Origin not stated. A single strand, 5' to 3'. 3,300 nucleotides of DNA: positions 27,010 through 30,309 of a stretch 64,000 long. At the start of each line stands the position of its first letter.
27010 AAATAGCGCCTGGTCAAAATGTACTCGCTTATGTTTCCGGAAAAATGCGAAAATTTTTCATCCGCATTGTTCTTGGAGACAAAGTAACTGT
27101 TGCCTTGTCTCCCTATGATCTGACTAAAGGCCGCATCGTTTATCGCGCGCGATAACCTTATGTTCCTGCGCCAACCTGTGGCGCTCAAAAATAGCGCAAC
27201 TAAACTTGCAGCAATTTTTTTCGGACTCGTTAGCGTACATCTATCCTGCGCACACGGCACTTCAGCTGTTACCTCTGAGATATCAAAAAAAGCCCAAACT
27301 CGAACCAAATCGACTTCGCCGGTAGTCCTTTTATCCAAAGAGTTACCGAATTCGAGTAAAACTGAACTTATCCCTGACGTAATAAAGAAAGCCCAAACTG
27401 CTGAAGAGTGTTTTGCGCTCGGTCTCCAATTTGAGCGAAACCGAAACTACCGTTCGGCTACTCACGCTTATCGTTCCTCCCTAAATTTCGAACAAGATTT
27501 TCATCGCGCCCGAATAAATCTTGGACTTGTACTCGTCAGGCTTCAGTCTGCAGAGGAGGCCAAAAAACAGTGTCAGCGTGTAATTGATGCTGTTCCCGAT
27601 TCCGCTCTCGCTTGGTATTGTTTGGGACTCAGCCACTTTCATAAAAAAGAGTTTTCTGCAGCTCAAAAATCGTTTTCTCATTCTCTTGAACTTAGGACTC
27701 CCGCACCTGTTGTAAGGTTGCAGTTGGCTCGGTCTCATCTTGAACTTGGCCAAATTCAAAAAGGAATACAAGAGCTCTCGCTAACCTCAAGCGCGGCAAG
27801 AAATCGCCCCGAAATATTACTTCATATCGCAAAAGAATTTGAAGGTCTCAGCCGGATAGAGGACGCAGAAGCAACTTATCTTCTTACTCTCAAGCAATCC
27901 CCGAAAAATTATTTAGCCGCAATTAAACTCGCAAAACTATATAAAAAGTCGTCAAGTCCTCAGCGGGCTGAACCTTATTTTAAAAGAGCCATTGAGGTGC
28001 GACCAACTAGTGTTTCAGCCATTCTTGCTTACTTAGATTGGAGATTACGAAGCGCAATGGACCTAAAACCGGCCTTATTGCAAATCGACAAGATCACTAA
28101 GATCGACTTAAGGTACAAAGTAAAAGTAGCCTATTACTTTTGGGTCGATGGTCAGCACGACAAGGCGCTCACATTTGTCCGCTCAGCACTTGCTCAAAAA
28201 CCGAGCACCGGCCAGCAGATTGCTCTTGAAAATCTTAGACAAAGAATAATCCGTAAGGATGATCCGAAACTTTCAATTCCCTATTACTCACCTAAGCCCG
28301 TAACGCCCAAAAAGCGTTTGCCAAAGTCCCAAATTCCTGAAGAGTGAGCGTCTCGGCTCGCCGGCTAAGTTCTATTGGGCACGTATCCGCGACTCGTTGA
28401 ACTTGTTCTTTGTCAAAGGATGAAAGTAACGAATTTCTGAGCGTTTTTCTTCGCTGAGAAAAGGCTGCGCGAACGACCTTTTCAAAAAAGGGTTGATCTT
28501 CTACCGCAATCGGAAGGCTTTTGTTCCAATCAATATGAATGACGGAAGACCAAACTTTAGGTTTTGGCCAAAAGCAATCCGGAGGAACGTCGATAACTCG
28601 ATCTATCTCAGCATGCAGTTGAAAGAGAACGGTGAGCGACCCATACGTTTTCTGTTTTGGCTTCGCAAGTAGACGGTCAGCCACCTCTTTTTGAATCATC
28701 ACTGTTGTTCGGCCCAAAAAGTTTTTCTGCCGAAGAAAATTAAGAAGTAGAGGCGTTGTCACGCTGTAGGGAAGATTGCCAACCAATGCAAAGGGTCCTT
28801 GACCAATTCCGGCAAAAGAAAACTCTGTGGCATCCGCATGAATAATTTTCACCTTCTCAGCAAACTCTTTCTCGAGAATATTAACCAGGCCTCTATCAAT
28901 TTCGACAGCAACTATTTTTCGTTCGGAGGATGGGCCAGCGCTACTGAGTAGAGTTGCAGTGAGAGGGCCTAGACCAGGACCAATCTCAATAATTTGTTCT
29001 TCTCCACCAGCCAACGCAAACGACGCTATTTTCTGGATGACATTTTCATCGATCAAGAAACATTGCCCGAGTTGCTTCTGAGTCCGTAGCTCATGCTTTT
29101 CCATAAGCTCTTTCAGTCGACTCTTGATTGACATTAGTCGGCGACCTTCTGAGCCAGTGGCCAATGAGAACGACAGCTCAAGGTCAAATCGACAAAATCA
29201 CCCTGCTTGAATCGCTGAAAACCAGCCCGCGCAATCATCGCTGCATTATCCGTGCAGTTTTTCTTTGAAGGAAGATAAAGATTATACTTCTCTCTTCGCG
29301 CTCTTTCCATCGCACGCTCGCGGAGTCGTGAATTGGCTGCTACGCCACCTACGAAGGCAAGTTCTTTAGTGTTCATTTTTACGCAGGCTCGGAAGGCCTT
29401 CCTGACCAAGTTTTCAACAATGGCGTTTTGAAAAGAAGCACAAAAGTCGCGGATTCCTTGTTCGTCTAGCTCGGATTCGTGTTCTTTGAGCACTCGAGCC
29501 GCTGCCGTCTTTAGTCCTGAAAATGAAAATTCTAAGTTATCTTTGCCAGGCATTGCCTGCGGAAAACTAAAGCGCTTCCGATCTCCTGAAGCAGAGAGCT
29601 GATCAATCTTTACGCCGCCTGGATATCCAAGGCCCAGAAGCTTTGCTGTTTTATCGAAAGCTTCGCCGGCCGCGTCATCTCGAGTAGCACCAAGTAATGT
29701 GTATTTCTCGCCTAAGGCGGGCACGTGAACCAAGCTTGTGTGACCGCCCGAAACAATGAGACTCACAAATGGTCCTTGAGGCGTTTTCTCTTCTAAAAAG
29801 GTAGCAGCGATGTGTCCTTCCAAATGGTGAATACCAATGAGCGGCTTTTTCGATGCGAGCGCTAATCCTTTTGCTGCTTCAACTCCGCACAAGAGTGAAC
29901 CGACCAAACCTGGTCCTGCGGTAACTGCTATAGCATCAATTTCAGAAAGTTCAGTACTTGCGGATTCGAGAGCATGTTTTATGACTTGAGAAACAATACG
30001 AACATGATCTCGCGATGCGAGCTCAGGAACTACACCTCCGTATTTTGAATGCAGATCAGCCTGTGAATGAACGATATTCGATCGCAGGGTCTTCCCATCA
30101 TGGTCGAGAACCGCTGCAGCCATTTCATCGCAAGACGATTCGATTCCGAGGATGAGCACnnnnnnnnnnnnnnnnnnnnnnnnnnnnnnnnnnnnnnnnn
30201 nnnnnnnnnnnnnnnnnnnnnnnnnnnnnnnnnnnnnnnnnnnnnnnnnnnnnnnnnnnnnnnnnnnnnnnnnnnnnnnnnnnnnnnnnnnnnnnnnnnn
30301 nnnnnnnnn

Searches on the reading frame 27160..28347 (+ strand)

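Call 10: search_protein_families(library=pfam, proteins=[window:27160-28347:+], max_evalue=0.00001)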
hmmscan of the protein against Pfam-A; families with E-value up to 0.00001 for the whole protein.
window:27160-28347:+ (395 aa): 13 families
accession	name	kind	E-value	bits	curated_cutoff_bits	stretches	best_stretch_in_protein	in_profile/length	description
PF07719.23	TPR_2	-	2.3e-16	58.9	27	0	149-178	1-30/34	Tetratricopeptide repeat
PF00515.34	TPR_1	-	1.7e-15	56.5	27.8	0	149-178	1-30/34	Tetratricopeptide repeat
PF13428.12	TPR_14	-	4.9e-14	51.9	23.5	0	117-156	3-42/44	Tetratricopeptide repeat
PF14559.12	TPR_19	-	1.7e-13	51.1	25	0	163-219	5-61/68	Tetratricopeptide repeat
PF13432.12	TPR_16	-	8.2e-13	49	32.7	0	120-168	2-50/65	Tetratricopeptide repeat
PF13181.12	TPR_8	-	2.1e-11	43.4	25.7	0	256-283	6-33/34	Tetratricopeptide repeat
PF13424.12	TPR_12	-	2.7e-10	40.7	30.1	0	148-200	2-55/77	Tetratricopeptide repeat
PF13431.12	TPR_17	-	2e-09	37.4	24.4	0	138-169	2-33/34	Tetratricopeptide repeat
PF12895.13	ANAPC3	-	9.1e-09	35.9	27.2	0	138-206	12-79/82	Anaphase-promoting complex, cyclosome, subunit 3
PF24575.1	TPR_Slam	-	1.9e-08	35.1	35.2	0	85-137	51-103/104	Surface lipoprotein assembly modifier, N-terminal TPR repeats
PF23914.1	TPR_CcmH_CycH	-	3.2e-07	30.8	42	0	87-178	56-150/158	Cytochrome c-type biogenesis protein H TPR domain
PF13414.12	TPR_11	-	6e-06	26.3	26.8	0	132-160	11-39/42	TPR repeat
PF25063.1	ARM_TT21_C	-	9.1e-06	26.1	35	0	78-201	58-182/209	Tetratricopeptide repeat protein 21 C-terminal ARM domain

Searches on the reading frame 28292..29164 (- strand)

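Call 10: search_protein_families(library=pfam, proteins=[window:28292-29164:-], max_evalue=0.00001)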
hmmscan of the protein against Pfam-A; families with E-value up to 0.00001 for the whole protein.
window:28292-29164:- (290 aa): 1 family
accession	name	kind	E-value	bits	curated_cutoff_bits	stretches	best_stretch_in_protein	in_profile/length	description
PF00398.26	RrnaAD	-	5.3e-58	196.6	24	1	28-283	4-259/263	Ribosomal RNA adenine dimethylase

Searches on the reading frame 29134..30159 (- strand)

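Call 10: search_protein_families(library=pfam, proteins=[window:29134-30159:-], max_evalue=0.00001)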
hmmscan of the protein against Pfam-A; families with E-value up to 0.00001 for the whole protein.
window:29134-30159:- (341 aa): 2 families
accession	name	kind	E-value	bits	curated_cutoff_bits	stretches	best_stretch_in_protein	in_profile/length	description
PF00814.31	TsaD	-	7.5e-92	308.2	24.8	1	25-310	2-263/264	tRNA N6-adenosine threonylcarbamoyltransferase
PF22521.2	HypF_C_2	-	3.9e-07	30.5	27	1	217-305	146-235/241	Carbamoyltransferase, Kae1-like Domain, second subdomain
